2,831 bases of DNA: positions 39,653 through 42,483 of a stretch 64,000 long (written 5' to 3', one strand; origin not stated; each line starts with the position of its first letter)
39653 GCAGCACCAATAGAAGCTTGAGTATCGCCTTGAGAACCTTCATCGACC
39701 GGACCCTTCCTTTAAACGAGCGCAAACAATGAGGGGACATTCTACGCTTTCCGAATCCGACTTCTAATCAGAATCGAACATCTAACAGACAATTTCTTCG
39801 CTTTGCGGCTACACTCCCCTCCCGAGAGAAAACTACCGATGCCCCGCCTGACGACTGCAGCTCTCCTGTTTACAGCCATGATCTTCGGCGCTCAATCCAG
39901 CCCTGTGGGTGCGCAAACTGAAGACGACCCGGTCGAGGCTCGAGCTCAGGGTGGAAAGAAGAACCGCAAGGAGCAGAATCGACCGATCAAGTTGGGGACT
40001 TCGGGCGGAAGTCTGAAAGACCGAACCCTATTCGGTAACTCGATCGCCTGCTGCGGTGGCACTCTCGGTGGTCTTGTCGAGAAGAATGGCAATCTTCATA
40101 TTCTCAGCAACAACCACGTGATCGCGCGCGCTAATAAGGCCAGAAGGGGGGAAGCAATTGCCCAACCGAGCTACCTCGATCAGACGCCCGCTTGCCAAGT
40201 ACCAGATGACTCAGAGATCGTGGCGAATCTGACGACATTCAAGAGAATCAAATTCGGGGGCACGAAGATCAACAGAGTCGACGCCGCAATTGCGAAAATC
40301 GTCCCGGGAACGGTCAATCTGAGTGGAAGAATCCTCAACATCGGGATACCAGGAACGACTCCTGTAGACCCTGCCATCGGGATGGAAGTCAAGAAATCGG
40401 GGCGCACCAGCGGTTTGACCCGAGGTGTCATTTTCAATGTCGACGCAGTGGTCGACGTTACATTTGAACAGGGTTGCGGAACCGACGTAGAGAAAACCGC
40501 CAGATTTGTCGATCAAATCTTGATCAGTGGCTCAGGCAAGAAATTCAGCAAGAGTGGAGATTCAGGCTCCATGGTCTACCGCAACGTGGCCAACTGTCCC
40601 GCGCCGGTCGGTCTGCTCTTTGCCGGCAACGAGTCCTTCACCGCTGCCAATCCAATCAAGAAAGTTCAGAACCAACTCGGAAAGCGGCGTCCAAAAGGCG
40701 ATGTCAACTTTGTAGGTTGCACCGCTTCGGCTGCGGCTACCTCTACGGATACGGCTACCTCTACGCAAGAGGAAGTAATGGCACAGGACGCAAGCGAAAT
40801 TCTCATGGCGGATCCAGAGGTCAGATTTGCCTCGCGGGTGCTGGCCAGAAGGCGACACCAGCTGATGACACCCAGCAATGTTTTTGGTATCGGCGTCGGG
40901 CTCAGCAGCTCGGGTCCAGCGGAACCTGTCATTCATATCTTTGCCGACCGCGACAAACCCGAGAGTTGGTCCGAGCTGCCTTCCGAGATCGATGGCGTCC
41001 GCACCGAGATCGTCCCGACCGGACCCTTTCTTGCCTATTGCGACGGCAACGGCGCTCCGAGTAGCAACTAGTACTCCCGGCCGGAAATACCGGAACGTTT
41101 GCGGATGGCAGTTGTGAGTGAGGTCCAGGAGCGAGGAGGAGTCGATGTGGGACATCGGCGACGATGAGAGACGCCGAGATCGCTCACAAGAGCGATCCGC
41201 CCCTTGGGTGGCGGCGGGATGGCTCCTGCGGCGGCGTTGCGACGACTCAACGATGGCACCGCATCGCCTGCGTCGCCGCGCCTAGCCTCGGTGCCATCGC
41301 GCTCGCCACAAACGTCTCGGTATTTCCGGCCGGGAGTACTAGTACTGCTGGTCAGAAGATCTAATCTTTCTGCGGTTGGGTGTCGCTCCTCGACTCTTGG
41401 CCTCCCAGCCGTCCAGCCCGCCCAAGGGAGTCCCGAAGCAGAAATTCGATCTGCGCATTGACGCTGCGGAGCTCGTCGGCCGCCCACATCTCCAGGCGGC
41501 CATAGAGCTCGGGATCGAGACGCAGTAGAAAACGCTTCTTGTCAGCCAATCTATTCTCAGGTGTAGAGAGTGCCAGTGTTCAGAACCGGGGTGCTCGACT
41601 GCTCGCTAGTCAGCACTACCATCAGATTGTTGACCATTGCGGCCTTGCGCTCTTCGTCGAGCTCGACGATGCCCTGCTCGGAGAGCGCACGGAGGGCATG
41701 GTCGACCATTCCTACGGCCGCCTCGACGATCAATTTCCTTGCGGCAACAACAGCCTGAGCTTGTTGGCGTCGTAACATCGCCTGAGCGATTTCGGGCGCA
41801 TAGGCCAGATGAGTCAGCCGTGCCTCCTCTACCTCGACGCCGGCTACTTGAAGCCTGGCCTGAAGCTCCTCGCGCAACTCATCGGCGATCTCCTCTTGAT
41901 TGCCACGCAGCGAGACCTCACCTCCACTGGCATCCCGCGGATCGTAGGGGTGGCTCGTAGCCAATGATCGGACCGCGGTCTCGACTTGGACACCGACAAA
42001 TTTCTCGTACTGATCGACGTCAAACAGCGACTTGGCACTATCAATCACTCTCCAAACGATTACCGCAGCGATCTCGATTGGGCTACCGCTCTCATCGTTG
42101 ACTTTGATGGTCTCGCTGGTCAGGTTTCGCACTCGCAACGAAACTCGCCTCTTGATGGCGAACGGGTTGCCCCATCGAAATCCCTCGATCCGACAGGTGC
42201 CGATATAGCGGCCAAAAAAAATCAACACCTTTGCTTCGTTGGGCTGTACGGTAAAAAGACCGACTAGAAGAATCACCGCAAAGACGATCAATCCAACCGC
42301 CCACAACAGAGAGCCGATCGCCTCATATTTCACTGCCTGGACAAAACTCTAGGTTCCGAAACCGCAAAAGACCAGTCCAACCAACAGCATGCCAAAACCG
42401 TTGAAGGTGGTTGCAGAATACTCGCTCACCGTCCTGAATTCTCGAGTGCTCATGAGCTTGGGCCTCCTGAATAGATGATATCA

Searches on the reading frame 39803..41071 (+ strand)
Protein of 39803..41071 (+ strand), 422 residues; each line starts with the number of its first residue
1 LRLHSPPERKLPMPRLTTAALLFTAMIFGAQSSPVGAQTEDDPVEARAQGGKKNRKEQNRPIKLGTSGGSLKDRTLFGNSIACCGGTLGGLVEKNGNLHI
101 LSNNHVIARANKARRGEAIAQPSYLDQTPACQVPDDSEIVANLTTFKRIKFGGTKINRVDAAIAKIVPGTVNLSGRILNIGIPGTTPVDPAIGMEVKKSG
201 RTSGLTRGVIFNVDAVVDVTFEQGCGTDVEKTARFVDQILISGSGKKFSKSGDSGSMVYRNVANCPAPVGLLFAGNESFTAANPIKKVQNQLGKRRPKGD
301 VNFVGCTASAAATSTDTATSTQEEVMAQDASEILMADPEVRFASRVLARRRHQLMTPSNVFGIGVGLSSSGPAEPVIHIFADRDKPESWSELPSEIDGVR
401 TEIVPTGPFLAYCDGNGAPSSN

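Call 49: search_protein_families(library=pfam, proteins=[window:39803-41071:+], max_evalue=0.001)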
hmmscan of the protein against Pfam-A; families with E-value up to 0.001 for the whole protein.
window:39803-41071:+ (422 aa): 1 family
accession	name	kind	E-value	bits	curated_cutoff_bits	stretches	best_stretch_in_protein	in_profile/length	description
PF25819.1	Nal1_C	-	2.3e-08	34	26.1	1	175-277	137-230/268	Nal1 C-terminal domain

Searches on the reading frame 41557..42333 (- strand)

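Call 49: search_protein_families(library=pfam, proteins=[window:41557-42333:-], max_evalue=0.001)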
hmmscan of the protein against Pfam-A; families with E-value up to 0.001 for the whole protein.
window:41557-42333:- (258 aa): 2 families
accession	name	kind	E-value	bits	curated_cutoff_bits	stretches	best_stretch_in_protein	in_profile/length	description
PF01145.31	Band_7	-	5.1e-23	82.5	23.6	1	28-199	2-168/176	SPFH domain / Band 7 family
PF13421.11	Band_7_1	-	0.00034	20.7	24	1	69-191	82-208/211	SPFH domain-Band 7 family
